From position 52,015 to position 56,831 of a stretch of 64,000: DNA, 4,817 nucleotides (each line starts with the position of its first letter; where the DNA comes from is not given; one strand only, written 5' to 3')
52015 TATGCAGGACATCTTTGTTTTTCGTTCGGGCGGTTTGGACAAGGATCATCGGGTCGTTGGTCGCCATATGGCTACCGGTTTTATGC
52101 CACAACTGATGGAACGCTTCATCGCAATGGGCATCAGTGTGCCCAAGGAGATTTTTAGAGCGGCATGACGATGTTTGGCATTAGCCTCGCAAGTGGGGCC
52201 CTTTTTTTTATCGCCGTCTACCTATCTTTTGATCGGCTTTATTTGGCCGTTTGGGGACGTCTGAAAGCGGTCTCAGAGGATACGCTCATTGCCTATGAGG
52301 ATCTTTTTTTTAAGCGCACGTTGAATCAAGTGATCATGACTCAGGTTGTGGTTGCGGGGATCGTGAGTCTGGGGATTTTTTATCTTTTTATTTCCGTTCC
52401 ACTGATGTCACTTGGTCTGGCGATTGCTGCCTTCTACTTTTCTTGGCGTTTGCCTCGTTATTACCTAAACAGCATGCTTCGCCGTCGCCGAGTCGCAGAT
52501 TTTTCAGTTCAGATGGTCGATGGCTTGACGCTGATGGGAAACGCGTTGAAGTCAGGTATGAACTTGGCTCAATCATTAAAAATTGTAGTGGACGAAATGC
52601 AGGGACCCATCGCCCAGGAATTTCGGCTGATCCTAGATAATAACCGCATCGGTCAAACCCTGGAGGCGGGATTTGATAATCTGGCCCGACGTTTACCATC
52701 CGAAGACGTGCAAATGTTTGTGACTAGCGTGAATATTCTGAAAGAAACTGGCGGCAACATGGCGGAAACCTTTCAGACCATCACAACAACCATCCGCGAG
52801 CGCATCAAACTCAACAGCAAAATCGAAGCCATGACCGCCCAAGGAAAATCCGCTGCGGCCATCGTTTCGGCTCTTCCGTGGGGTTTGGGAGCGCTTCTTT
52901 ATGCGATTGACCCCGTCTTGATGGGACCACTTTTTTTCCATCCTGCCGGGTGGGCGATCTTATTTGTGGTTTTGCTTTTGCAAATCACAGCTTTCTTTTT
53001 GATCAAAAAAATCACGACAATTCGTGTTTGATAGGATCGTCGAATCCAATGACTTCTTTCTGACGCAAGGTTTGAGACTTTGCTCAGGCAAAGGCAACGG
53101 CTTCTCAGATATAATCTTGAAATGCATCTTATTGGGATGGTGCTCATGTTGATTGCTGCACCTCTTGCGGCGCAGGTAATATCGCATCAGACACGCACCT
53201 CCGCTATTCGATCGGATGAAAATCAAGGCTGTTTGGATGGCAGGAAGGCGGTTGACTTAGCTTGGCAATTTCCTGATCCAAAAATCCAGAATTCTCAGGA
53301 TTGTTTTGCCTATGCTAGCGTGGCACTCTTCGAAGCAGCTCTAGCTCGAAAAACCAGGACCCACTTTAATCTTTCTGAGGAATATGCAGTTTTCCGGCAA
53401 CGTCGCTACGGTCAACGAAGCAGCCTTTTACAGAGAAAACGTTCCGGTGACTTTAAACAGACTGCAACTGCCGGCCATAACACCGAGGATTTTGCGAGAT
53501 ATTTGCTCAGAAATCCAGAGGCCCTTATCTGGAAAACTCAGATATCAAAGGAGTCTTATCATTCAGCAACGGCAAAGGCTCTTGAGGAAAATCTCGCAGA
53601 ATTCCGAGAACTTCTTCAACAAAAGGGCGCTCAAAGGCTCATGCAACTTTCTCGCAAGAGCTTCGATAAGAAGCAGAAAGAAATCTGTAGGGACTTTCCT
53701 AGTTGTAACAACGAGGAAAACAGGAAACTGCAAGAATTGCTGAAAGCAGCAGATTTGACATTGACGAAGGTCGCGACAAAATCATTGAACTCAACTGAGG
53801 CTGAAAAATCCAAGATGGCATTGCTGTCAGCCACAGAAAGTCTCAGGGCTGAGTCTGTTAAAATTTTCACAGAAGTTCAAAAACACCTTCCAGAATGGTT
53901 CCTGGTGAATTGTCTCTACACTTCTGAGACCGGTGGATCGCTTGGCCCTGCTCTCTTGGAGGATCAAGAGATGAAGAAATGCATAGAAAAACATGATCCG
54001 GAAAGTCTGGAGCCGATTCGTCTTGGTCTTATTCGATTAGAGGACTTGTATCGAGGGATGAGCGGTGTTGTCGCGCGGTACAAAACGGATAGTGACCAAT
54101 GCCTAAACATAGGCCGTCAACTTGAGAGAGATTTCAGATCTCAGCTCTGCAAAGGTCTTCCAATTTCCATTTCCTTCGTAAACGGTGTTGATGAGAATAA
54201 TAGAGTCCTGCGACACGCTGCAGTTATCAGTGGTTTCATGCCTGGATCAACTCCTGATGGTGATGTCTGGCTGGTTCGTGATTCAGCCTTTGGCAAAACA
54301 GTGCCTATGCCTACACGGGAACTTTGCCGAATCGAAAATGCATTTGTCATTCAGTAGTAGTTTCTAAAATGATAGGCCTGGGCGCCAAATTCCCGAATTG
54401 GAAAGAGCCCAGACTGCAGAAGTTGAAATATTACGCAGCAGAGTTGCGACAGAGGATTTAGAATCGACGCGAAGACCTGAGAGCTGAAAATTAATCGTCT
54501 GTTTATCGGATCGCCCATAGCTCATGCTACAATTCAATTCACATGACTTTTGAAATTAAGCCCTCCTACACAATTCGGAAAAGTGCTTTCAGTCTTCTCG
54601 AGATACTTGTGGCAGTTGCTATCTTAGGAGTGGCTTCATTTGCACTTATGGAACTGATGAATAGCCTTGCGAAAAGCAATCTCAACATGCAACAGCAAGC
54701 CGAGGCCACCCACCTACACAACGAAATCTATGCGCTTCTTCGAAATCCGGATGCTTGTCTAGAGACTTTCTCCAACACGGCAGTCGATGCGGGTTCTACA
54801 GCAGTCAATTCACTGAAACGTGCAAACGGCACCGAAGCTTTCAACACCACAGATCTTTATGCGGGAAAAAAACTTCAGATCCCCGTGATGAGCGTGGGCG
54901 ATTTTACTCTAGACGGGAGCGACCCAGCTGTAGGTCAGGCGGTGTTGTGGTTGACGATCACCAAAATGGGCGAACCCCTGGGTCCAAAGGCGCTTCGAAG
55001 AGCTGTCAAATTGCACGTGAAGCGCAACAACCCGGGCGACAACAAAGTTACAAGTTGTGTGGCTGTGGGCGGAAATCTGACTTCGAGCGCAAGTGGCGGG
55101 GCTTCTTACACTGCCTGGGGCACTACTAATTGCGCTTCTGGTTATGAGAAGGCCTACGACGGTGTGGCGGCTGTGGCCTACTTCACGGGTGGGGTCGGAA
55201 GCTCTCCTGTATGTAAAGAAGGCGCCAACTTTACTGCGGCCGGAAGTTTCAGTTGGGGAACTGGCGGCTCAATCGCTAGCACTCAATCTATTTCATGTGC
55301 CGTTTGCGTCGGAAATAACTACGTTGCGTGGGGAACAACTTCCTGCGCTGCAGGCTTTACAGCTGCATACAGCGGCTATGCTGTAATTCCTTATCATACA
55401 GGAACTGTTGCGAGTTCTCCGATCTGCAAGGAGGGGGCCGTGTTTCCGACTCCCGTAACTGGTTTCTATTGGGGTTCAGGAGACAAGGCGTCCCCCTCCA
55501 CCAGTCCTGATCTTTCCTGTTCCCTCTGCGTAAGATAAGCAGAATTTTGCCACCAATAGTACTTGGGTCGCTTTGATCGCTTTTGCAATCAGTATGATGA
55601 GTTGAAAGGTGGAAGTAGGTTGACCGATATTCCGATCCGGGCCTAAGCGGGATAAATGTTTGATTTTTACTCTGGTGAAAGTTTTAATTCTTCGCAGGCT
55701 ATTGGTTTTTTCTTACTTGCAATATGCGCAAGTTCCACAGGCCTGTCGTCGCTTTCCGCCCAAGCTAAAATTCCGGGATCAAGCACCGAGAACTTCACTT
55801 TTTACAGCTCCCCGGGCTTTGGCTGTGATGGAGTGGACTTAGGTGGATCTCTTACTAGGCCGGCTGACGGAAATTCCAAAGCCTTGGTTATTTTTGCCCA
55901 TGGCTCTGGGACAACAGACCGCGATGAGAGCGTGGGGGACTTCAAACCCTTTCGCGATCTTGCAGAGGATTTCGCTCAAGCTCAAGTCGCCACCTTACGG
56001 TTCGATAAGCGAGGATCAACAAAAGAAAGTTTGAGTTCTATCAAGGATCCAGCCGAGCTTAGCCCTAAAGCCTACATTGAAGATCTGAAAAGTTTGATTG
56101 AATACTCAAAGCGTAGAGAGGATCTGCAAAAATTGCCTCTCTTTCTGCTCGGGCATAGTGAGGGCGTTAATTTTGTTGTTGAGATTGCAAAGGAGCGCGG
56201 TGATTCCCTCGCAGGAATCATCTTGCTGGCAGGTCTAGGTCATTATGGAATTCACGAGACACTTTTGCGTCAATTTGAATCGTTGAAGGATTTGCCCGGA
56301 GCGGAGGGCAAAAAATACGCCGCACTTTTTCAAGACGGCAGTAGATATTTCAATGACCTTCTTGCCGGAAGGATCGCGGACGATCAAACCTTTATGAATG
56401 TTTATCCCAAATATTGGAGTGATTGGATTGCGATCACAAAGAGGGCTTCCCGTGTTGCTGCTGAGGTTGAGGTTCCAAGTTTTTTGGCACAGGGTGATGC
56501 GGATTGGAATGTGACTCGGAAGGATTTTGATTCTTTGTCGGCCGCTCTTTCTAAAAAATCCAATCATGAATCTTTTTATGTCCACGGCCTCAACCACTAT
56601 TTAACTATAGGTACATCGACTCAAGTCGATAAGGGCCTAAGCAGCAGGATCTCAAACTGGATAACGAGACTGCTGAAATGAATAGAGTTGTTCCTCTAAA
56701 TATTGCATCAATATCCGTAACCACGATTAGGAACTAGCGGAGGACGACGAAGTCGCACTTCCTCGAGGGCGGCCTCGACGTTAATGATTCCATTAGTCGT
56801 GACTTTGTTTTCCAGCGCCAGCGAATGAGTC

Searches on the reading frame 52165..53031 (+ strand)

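Call 3: search_protein_families(library=pfam, proteins=[window:52165-53031:+], max_evalue=0.01)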
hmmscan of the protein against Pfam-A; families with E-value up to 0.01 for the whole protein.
window:52165-53031:+ (288 aa): 1 family
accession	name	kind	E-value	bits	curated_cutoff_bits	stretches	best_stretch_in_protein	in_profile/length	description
PF00482.28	T2SSF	-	2.6e-18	66.6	25.2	1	121-245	2-123/125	Type II secretion system (T2SS), protein F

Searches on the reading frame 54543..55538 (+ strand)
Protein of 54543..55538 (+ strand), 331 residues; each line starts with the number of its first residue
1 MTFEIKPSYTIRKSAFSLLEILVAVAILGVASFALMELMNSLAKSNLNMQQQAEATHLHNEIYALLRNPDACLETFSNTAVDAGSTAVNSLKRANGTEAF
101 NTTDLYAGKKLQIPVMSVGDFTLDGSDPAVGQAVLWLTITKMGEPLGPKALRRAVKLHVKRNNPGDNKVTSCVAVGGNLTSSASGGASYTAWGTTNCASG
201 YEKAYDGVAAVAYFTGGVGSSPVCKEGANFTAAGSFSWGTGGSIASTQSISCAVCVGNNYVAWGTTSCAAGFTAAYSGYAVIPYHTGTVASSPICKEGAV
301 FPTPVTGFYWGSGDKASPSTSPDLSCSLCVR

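Call 3: search_protein_families(library=pfam, proteins=[window:54543-55538:+], max_evalue=0.01)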
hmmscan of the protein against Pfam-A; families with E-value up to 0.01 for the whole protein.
window:54543-55538:+ (331 aa): 1 family
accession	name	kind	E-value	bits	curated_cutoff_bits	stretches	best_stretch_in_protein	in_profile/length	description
PF07963.17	N_methyl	-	0.0002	21.3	21.2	1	12-35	3-26/27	Prokaryotic N-terminal methylation motif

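Call 4: search_protein_families(library=ncbifam, proteins=[window:54543-55538:+], max_evalue=0.01)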
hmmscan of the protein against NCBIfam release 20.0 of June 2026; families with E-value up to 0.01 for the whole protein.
window:54543-55538:+ (331 aa): 3 families
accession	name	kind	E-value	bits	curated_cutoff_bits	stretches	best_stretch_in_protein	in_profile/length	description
NF041013.1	T4P_ComGE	equivalog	3e-05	24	49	1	14-57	4-47/83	competence type IV pilus minor pilin ComGE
TIGR01707.1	gspI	equivalog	0.0011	19.4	44.35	1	16-55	2-41/101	type II secretion system minor pseudopilin GspI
TIGR02532.1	IV_pilin_GFxxxE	domain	0.0027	17.5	16.3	1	14-34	2-22/24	prepilin-type N-terminal cleavage/methylation domain-containing protein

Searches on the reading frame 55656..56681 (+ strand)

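Call 3: search_protein_families(library=pfam, proteins=[window:55656-56681:+], max_evalue=0.01)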
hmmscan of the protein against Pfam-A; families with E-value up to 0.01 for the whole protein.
window:55656-56681:+ (341 aa): 3 families
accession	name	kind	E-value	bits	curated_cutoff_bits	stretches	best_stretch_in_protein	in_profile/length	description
PF12146.15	Hydrolase_4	-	2.6e-15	56.8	27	1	73-316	2-234/239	Serine aminopeptidase, S33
PF12697.13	Abhydrolase_6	-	0.00035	21.7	26.3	1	78-270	1-153/217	Alpha/beta hydrolase family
PF20408.4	Abhydrolase_11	-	0.0014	18.8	27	1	75-191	2-105/193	Alpha/beta hydrolase domain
